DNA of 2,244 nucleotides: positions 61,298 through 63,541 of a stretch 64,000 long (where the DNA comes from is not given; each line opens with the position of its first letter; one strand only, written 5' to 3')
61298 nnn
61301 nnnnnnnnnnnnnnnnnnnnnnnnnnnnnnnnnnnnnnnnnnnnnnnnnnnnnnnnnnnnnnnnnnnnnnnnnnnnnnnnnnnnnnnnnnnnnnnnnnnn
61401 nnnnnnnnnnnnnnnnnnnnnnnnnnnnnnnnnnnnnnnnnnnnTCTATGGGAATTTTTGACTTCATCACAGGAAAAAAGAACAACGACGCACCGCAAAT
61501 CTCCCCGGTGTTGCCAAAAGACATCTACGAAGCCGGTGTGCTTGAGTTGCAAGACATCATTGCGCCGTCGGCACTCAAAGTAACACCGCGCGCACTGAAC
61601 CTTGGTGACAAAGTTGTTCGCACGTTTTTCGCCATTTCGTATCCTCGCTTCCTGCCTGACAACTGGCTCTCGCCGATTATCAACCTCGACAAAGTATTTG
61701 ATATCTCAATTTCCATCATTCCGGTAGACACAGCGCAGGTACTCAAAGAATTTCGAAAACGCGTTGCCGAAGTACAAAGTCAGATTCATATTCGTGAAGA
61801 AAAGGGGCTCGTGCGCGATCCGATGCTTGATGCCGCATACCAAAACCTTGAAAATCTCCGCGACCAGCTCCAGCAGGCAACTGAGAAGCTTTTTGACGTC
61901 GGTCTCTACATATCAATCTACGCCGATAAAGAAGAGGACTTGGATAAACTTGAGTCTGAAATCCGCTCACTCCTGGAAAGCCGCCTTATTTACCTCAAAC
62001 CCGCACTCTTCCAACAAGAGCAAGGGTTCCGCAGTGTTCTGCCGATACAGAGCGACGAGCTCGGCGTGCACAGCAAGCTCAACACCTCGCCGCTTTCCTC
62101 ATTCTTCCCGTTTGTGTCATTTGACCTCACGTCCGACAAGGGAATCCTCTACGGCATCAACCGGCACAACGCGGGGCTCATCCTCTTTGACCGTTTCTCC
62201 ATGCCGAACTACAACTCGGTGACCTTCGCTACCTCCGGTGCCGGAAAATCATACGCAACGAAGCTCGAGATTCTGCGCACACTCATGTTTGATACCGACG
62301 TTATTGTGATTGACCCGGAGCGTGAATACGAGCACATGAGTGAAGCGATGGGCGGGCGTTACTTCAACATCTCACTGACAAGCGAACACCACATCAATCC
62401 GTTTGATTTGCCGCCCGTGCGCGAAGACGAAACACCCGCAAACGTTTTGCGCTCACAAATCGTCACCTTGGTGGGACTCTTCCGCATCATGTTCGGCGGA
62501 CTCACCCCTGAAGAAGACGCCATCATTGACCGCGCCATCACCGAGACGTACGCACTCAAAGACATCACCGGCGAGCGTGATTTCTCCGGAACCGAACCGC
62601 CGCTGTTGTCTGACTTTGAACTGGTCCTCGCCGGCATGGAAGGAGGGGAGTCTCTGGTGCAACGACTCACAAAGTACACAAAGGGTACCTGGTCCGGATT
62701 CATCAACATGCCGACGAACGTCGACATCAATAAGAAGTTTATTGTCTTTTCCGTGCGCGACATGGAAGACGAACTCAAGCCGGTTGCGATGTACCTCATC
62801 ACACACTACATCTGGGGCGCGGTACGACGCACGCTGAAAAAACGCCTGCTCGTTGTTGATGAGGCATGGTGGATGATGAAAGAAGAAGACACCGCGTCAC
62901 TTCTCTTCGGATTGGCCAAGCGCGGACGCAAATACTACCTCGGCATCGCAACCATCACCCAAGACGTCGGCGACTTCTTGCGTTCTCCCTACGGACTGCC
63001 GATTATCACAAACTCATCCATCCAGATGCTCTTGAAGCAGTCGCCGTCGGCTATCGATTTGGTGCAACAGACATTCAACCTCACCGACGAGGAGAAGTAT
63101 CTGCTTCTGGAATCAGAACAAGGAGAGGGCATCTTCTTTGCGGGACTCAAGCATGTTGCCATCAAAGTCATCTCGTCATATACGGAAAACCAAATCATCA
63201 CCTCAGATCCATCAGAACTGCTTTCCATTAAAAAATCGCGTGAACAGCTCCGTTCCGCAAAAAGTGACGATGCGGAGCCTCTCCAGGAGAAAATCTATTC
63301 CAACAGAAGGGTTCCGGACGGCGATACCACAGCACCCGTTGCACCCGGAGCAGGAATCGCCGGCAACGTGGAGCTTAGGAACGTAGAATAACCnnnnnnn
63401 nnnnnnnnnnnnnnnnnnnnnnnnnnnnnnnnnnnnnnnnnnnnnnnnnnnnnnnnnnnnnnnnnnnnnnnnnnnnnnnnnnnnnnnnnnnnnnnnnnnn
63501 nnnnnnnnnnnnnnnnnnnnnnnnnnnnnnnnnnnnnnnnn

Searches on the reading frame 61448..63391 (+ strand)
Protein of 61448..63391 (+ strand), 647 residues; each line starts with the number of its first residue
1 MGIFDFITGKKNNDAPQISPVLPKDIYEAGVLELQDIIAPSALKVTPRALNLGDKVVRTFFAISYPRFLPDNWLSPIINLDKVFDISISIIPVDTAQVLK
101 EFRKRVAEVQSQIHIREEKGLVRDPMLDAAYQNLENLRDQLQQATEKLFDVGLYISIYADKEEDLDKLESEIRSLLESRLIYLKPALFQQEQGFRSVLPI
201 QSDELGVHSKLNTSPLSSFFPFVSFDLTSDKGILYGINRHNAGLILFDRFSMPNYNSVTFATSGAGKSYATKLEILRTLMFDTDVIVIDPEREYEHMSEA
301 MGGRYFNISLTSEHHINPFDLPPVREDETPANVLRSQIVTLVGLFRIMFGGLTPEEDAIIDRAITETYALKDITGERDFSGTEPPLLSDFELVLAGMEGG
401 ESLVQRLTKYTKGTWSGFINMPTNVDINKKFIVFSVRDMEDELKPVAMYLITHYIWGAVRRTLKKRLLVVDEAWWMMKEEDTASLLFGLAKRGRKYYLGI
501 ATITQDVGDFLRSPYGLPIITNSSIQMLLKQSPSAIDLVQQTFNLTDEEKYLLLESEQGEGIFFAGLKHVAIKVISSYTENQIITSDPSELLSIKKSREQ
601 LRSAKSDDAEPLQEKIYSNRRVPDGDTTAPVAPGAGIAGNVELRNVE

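Call 7: search_protein_families(library=pfam, proteins=[window:61448-63391:+], max_evalue=0.0001)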
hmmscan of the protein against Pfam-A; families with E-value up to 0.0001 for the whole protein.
window:61448-63391:+ (647 aa): 3 families
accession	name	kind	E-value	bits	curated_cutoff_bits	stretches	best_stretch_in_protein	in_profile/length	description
PF19044.6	P-loop_TraG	-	1.5e-22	80.3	25.8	2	407-557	188-346/413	TraG P-loop domain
PF12846.13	AAA_10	-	2.8e-08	33.7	27.5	0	257-313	24-83/362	AAA-like domain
PF01935.23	DUF87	-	4.9e-07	30.5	23.2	1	260-323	29-94/220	Helicase HerA, central domain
